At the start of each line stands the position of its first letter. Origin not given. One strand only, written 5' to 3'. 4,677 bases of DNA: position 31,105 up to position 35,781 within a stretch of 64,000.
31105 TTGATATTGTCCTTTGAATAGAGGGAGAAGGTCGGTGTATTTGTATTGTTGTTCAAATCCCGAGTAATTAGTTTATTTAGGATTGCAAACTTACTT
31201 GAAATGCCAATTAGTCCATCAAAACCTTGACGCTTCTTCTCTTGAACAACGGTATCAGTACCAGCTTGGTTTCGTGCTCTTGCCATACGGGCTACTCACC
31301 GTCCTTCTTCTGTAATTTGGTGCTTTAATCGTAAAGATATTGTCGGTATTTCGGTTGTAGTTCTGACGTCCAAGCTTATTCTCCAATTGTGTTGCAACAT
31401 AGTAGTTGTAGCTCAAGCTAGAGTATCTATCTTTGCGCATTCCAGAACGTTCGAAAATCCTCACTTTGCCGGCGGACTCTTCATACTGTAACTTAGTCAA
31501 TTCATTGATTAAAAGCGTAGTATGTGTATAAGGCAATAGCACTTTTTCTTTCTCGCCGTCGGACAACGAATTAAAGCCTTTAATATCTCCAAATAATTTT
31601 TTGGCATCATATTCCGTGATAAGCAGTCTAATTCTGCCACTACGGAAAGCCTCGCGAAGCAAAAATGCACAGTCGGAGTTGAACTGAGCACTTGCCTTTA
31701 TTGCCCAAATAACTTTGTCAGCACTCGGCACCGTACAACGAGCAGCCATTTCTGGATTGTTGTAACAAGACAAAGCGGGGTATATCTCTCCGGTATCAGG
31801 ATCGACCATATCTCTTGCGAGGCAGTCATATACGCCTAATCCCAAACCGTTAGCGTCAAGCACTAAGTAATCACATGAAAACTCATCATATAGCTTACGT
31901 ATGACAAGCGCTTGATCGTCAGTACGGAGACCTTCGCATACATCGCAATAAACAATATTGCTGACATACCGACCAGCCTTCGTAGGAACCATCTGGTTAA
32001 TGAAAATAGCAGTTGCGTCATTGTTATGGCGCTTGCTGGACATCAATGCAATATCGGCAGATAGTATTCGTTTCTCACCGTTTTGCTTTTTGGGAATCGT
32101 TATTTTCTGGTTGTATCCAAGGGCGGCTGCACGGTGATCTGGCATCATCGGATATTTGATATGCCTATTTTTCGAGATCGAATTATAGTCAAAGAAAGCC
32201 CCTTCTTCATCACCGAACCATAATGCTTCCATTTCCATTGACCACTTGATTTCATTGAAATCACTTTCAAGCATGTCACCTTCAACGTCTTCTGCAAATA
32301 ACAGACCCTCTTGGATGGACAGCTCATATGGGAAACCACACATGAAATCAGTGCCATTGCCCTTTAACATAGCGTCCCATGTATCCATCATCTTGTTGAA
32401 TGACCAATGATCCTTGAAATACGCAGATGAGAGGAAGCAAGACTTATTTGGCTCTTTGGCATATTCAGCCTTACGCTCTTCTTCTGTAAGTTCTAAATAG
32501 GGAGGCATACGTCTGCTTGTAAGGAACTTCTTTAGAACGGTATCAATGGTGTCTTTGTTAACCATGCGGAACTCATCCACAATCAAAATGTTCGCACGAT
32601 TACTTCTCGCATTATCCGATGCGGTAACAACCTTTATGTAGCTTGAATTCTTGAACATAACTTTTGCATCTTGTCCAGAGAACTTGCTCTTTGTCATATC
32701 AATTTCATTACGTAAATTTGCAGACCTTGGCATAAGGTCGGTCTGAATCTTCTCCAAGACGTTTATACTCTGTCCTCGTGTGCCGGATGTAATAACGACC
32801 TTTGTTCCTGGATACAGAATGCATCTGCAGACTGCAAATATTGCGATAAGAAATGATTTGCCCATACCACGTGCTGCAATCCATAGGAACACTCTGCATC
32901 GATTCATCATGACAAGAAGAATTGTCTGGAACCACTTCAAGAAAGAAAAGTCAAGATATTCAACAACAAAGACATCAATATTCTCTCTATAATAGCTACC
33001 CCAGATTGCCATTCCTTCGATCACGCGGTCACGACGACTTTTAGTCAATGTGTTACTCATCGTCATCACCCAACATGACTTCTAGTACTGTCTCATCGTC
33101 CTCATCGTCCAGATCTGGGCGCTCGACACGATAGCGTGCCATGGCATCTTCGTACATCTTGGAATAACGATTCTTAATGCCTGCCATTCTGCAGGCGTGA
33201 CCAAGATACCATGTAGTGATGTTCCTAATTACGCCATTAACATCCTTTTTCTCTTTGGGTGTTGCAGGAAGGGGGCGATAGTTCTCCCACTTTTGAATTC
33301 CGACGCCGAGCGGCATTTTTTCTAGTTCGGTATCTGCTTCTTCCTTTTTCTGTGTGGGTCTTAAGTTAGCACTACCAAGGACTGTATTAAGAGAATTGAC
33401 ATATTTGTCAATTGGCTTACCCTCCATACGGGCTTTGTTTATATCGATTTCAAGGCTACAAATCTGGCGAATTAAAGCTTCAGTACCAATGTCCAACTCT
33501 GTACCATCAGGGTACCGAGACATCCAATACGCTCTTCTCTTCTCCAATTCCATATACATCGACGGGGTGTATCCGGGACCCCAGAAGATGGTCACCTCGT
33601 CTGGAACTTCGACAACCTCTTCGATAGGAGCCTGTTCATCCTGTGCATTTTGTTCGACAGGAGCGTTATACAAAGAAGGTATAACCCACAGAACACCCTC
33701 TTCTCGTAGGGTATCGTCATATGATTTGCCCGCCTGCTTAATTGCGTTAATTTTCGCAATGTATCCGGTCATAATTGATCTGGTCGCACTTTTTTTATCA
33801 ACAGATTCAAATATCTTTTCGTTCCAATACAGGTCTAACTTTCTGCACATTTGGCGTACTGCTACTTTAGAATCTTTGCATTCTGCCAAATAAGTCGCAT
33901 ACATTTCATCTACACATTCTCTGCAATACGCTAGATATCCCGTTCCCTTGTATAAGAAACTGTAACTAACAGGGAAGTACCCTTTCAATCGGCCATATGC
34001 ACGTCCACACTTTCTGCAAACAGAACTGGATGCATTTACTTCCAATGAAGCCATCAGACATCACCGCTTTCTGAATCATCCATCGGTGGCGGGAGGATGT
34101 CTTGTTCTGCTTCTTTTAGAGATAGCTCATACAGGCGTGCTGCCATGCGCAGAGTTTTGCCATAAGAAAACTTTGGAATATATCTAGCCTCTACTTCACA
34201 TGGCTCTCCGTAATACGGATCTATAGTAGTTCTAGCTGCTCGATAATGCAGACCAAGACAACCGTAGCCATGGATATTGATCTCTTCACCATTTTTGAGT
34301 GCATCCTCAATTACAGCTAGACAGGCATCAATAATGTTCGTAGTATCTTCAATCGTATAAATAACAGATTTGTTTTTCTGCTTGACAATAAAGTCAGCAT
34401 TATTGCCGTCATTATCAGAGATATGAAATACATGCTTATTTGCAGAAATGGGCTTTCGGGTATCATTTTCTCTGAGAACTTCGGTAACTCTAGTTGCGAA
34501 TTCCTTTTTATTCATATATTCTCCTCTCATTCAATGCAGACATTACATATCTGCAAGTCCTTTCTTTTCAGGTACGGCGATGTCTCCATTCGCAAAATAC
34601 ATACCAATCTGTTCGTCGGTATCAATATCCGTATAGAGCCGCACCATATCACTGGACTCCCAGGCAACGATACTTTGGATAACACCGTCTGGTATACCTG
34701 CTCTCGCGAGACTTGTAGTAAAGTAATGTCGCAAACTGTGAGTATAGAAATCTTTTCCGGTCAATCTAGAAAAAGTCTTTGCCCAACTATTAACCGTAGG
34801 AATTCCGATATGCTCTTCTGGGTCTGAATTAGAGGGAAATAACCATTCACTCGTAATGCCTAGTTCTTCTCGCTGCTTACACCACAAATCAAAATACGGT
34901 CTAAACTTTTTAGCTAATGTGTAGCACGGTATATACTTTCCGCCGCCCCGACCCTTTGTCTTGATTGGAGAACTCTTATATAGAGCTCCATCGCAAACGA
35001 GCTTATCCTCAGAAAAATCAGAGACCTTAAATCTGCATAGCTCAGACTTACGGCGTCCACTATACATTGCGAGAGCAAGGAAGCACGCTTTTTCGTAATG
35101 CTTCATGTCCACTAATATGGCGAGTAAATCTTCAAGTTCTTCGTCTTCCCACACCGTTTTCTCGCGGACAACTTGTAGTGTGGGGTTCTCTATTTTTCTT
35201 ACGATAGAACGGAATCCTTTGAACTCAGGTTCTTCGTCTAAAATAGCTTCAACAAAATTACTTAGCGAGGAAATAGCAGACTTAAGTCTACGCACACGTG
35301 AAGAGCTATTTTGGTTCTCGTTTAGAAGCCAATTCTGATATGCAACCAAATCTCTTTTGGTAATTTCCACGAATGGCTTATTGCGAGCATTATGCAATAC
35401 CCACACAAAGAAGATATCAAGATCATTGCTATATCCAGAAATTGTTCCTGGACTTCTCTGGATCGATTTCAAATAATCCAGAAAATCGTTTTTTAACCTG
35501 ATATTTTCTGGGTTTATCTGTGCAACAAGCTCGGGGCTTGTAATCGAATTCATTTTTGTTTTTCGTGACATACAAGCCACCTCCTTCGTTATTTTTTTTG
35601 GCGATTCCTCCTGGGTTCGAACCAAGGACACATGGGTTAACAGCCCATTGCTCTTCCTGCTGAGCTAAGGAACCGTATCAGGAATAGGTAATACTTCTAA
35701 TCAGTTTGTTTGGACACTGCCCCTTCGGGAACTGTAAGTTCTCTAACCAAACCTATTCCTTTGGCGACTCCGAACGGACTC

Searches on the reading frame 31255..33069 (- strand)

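Call 25: search_protein_families(library=phrogs, proteins=[window:31255-33069:-], max_evalue=0.001)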
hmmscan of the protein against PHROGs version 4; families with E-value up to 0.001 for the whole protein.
window:31255-33069:- (604 aa): 10 families
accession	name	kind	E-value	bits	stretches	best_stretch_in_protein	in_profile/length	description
phrog_26582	-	unknown function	1.8e-56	193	1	241-582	19-357/363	-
phrog_15503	-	unknown function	3.2e-47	162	1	7-221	31-243/245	-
phrog_24618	-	unknown function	1.7e-45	156.5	1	359-575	3-223/230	-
phrog_2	-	head and packaging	5.7e-17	62.7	1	45-566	272-600/807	terminase large subunit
phrog_9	-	head and packaging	1.5e-08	35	1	43-187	202-349/812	terminase large subunit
phrog_38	-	head and packaging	2.4e-08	34.1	1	51-165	302-409/760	terminase large subunit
phrog_5989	-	head and packaging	1.3e-07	32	1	44-172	142-265/347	terminase large subunit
phrog_5902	-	unknown function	1.3e-05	25.7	1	26-104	17-95/359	-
phrog_4914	-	head and packaging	0.00017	22.2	1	66-161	113-210/213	terminase large subunit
phrog_5909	-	head and packaging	0.00041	20.6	0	342-421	116-186/285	terminase large subunit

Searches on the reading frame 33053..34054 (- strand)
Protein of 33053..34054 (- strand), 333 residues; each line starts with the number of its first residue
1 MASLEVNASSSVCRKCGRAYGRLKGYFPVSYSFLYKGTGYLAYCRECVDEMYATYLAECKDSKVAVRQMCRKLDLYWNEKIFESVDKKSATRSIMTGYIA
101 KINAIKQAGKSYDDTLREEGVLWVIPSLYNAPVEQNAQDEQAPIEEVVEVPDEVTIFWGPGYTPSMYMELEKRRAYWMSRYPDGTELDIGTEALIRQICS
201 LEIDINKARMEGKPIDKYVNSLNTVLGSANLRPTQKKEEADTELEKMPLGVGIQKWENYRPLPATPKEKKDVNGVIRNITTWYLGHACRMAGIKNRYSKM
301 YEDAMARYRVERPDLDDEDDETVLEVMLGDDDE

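Call 25: search_protein_families(library=phrogs, proteins=[window:33053-34054:-], max_evalue=0.001)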
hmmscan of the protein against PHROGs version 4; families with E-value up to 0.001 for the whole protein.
window:33053-34054:- (333 aa): 1 family
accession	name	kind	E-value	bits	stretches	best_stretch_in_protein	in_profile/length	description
phrog_3314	-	unknown function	4.7e-41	142.1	1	8-305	4-278/286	-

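Call 33: search_protein_families(library=pfam, proteins=[window:33053-34054:-], max_evalue=0.1)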
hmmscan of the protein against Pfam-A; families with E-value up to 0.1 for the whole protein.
window:33053-34054:- (333 aa): 0 families

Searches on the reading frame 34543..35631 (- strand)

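Call 25: search_protein_families(library=phrogs, proteins=[window:34543-35631:-], max_evalue=0.001)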
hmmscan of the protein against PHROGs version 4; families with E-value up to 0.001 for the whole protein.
window:34543-35631:- (362 aa): 3 families
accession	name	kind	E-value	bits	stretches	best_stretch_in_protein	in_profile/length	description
phrog_1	-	integration and excision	6.5e-38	132.4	1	45-341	165-440/611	integrase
phrog_216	-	integration and excision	5.5e-20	72.7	1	156-341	51-229/301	integrase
phrog_36816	-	unknown function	8.1e-13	49.7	1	40-205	15-175/182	-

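Call 33: search_protein_families(library=pfam, proteins=[window:34543-35631:-], max_evalue=0.1)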
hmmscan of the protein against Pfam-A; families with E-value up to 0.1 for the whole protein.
window:34543-35631:- (362 aa): 3 families
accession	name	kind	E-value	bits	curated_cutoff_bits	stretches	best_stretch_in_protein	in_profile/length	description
PF00589.27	Phage_integrase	-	1.1e-18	68.1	27.1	1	163-338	5-170/172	Phage integrase family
PF13495.12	Phage_int_SAM_4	-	5e-09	36.9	27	1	48-132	3-80/85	Phage integrase, N-terminal SAM-like domain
PF02899.23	Phage_int_SAM_1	-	3.3e-07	30.9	22.3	1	49-126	3-78/83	Phage integrase, N-terminal SAM-like domain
